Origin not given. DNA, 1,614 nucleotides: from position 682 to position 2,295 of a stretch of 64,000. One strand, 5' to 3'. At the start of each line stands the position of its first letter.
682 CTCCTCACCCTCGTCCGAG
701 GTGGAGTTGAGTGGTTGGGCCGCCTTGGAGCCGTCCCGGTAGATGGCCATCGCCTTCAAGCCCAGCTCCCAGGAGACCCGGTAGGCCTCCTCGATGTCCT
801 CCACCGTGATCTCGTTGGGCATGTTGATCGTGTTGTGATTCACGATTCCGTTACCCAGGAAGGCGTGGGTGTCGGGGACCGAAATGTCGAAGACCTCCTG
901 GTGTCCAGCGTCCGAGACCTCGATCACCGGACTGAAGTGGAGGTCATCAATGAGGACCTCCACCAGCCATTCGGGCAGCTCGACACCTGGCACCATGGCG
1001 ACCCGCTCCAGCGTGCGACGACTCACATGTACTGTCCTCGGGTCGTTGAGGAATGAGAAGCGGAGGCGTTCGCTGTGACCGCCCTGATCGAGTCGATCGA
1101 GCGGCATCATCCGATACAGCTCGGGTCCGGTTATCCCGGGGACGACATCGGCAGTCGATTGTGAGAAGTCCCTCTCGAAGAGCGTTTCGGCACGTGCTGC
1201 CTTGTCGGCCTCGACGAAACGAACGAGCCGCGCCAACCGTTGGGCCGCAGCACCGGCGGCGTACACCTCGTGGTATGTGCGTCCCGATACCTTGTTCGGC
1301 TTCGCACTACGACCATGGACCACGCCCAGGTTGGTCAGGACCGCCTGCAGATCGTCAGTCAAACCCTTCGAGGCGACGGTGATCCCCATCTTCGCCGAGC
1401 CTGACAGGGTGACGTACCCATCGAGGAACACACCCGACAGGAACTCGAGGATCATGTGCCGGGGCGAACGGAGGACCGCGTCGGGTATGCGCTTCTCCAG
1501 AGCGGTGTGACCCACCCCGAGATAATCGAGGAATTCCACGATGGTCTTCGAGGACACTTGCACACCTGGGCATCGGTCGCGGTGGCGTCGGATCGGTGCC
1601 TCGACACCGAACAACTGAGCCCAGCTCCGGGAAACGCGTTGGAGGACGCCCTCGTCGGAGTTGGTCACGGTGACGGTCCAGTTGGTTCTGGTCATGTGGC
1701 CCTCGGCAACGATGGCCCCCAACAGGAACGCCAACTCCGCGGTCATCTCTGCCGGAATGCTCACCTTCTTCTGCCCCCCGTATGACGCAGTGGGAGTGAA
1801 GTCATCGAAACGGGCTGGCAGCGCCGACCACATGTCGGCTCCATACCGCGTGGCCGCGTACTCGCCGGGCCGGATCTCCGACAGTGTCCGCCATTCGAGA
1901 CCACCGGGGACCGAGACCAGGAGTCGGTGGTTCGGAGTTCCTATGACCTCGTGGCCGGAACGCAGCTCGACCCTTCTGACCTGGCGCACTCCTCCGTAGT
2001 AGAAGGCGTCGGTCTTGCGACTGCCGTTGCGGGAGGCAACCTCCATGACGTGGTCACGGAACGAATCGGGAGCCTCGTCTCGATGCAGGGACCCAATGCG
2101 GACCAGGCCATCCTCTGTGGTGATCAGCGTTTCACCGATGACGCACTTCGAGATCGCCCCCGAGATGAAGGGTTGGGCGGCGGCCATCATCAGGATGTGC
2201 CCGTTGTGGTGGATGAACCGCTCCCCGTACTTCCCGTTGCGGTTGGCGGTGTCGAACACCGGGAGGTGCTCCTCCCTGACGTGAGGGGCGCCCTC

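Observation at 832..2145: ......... intein inside a nrdJ gene that the ORF track does not show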

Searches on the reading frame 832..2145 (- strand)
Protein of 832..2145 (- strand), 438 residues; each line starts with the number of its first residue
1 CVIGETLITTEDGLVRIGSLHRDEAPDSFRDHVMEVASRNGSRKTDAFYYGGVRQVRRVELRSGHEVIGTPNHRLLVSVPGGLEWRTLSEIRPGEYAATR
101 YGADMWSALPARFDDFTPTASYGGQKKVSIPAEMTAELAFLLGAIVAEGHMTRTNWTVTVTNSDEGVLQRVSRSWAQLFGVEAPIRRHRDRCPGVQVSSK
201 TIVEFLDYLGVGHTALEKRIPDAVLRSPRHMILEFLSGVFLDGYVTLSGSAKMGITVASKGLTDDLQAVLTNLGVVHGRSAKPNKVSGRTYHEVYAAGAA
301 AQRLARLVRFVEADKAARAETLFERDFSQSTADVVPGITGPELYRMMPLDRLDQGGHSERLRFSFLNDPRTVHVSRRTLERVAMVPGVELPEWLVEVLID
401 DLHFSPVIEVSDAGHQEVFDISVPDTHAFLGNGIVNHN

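Call 4: search_protein_families(library=pfam, proteins=[window:832-2145:-], max_evalue=0.01)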
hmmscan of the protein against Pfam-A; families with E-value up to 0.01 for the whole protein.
window:832-2145:- (438 aa): 4 families
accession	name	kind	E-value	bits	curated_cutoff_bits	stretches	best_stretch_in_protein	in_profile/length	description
PF14890.11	Intein_splicing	-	7.4e-14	52.3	35.8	1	50-438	44-155/155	Intein splicing domain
PF14528.11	LAGLIDADG_3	-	9.6e-14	51.8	22.5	2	137-209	3-81/82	LAGLIDADG-like domain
PF14527.11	LAGLIDADG_WhiA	-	0.0039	17.7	23.2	0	139-215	3-80/93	WhiA LAGLIDADG-like domain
PF05204.19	Hom_end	-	0.0065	17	21.1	0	138-173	14-51/110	Homing endonuclease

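Call 5: search_protein_families(library=ncbifam, proteins=[window:832-2145:-], max_evalue=0.01)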
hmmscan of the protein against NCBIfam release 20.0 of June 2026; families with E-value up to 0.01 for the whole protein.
window:832-2145:- (438 aa): 13 families
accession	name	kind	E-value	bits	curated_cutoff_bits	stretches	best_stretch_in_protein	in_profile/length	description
NF038098.1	GyrA_w_intein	exception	2.4e-23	82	1850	1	1-438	117-537/1232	intein-containing DNA gyrase subunit A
NF005852.0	PRK07773.1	equivalog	9.8e-20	70.4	780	1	173-438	560-826/886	replicative DNA helicase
NF003157.0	PRK04132.1-2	equivalog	3.9e-15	54.8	1103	1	133-297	167-329/864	replication factor C small subunit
NF011287.0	PRK14698.1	equivalog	4e-14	51.6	1238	1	125-432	380-661/1017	V-type ATP synthase subunit A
NF045703.1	rSAM_Tes_intein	exception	6.4e-13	47.4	1700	1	132-316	365-549/1040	tetraether lipid synthase Tes, intein-containing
NF006207.0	PRK08332.1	equivalog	6.4e-10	36.9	2400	1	51-285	943-1149/1684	vitamin B12-dependent ribonucleotide reductase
TIGR01445.1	intein_Nterm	domain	1.7e-09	38.5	24.5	1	1-77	1-83/83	intein N-terminal splicing region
NF011491.0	PRK14898.1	equivalog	1.6e-08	33.1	783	1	118-281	223-386/860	DNA-directed RNA polymerase subunit A''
NF011418.0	PRK14845.1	equivalog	1.7e-07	29.4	756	1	55-313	92-314/1049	translation initiation factor IF-2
NF003159.0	PRK04132.1-4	equivalog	4.6e-07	28.3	999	1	137-326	179-348/852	replication factor C small subunit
TIGR01443.1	intein_Cterm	domain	1.1e-06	28.7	15.6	1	417-438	1-23/24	intein C-terminal splicing region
NF011303.0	PRK14715.1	equivalog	1.9e-06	25.3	1585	1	140-277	1122-1260/1627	DNA-directed DNA polymerase II large subunit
NF007072.0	PRK09519.1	equivalog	2e-05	23.1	1024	0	42-276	293-509/790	intein-containing recombinase RecA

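Call 6: search_solved_structures(query=window:832-2145:-, max_evalue=0.01, show_alignments=2)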
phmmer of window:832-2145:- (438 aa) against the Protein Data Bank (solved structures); distinct sequences matched with E-value up to 0.01: 18.
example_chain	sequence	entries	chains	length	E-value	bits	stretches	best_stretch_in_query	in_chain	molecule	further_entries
7qss_A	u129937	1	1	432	3.1e-16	62.4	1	48-431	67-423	V-type ATP synthase alpha chain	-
7qsu_A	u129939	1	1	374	9.2e-16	60.9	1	47-299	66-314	V-ATPase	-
1am2_A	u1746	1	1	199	5.6e-11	45.1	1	2-104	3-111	MXE GYRA INTEIN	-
4oz6_A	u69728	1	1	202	1.1e-09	40.8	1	2-104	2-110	Mxe gyrA intein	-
7qst_A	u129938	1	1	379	7.6e-08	34.8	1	54-276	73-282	V-type ATP synthase subunit A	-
4o1r_A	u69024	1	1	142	7.6e-06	28.2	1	401-438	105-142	Replicative DNA helicase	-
2cw7_A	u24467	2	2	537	9.4e-06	27.9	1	133-276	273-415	Endonuclease PI-PkoII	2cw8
6frg_A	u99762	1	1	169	3e-05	26.2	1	394-437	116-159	Replicative DNA helicase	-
6frh_A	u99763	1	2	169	3.1e-05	26.2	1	395-437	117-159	Replicative DNA helicase,Replicative DNA helicase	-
4e2u_A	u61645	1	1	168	3.2e-05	26.1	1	32-97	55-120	Pho radA intein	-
2lqm_A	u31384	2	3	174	4.6e-05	25.6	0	32-96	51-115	Pho radA intein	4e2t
1mi8_A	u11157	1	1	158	6.7e-05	25.1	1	394-437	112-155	DnaB intein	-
2imz_A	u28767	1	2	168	0.0002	23.5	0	392-438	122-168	Endonuclease PI-MtuI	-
6fre_A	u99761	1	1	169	0.00051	22.1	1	394-437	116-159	Replicative DNA helicase,Replicative DNA helicase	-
2in9_A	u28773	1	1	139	0.0013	20.8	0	18-100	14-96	Endonuclease PI-MtuI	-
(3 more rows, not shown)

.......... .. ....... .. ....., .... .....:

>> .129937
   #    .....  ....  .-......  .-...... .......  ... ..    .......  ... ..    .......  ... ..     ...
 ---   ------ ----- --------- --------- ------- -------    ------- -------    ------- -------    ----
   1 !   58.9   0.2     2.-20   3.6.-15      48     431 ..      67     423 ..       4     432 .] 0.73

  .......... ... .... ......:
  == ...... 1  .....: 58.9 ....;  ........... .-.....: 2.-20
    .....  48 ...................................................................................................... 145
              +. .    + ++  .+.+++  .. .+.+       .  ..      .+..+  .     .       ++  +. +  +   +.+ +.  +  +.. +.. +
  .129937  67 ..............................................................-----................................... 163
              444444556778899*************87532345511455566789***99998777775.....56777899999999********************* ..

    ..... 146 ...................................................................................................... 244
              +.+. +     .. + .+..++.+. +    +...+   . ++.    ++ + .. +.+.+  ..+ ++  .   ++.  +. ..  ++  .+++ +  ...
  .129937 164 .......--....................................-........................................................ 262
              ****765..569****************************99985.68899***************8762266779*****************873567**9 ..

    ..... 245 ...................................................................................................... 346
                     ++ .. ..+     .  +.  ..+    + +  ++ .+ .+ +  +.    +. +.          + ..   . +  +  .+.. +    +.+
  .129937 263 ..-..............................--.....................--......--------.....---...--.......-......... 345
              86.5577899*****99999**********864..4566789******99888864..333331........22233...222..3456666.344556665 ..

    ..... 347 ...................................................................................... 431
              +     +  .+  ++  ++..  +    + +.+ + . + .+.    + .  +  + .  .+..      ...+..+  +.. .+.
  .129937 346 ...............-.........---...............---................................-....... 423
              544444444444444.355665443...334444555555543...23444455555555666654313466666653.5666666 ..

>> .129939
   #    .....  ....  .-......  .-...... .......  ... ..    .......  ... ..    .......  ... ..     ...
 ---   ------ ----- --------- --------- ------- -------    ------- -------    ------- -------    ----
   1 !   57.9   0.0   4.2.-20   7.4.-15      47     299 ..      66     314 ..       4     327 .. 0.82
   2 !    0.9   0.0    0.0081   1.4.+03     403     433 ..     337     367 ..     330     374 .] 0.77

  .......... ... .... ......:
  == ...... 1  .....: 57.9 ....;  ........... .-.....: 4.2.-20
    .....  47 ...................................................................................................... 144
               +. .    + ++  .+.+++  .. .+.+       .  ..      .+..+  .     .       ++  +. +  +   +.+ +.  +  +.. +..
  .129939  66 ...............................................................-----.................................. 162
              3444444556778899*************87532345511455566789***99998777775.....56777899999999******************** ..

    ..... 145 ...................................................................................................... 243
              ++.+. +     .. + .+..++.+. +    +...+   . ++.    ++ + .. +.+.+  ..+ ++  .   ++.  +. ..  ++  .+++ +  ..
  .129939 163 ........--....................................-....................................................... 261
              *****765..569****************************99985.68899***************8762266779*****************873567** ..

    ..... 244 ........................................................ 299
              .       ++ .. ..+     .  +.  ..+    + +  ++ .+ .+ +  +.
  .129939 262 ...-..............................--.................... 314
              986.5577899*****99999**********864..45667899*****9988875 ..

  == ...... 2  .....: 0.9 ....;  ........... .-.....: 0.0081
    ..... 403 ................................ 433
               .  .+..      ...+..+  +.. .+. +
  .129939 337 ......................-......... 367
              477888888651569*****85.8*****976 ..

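Call 67: search_dna_similar(query=window:832-2145:-, collection=phages, mode=protein, max_rows=12, max_evalue=1e-8)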
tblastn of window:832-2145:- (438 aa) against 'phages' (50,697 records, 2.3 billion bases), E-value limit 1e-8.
Records with a match: 99; places in all: 103; records where one place covers at least 80% of the query: 73.
Best place of each record, by identity: <60% 99.
By first word of the organism name: Staphylococcus 48; Bacillus 24; Enterococcus 11; Listeria 8; Escherichia 2; uncultured 1; Mammaliicoccus 1; Klebsiella 1; Psychrobacillus 1; Yersinia 1; and 1 more.
By host as written in the record: - 17; Staphylococcus aureus 12; Listeria monocytogenes 6; Staphylococcus sp. 5; Staphylococcus epidermidis 5; Bacillus pumilus GR8 4; Staphylococcus epidermidis F12 4; Staphylococcus aureus (phage propagation strain 47) 4; and 31 more.
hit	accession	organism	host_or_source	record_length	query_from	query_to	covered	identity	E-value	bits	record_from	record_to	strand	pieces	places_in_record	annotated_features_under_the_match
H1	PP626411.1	Bacillus phage fHSPT3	Bacillus subtilis subsp. subtilis str. ...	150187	1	438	100%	26.6%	9e-21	101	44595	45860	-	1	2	protein RecA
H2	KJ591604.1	Listeria phage LMTA-148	Listeria monocytogenes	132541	1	438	100%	26.4%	2e-24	112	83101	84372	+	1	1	DNA helicase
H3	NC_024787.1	Listeria phage LMTA-148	Listeria monocytogenes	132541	1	438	100%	26.4%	2e-24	112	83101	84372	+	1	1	DNA helicase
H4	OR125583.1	Listeria phage cka8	Listeria monocytogenes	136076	1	438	100%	26.4%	2e-24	112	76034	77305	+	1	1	record has no annotation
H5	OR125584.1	Listeria phage cka11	Listeria monocytogenes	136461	1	438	100%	26.4%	2e-24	112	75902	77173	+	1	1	record has no annotation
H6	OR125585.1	Listeria phage cka14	Listeria monocytogenes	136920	1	438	100%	26.4%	2e-24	112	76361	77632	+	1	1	record has no annotation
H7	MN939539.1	Listeria phage vB_Lino_VEfB7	Listeria innocua BE307/15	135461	1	438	100%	26.4%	2e-24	112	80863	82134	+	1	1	putative DNA helicase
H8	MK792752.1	Listeria phage vB-LmoM-SH3-3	Listeria monocytogenes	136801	1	438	100%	26.4%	2e-24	112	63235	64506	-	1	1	record has no annotation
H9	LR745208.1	uncultured phage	metagenomic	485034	1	438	100%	26.4%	9e-17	89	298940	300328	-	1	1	record has no annotation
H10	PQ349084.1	Listeria phage LMLPA3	Listeria monocytogenes ICDC-LM1063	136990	1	438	100%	26.2%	7e-24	110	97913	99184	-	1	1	DNA helicase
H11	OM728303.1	Bacillus phage vB_BsuM-Goe25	Bacillus subtilis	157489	1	438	100%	26.0%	8e-22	104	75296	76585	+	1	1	hypothetical protein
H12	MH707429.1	Bacillus phage BSP12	Bacillus subtilis ATCC 21336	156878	8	438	98%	26.0%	7e-21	101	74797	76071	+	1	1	putative intein containing helicase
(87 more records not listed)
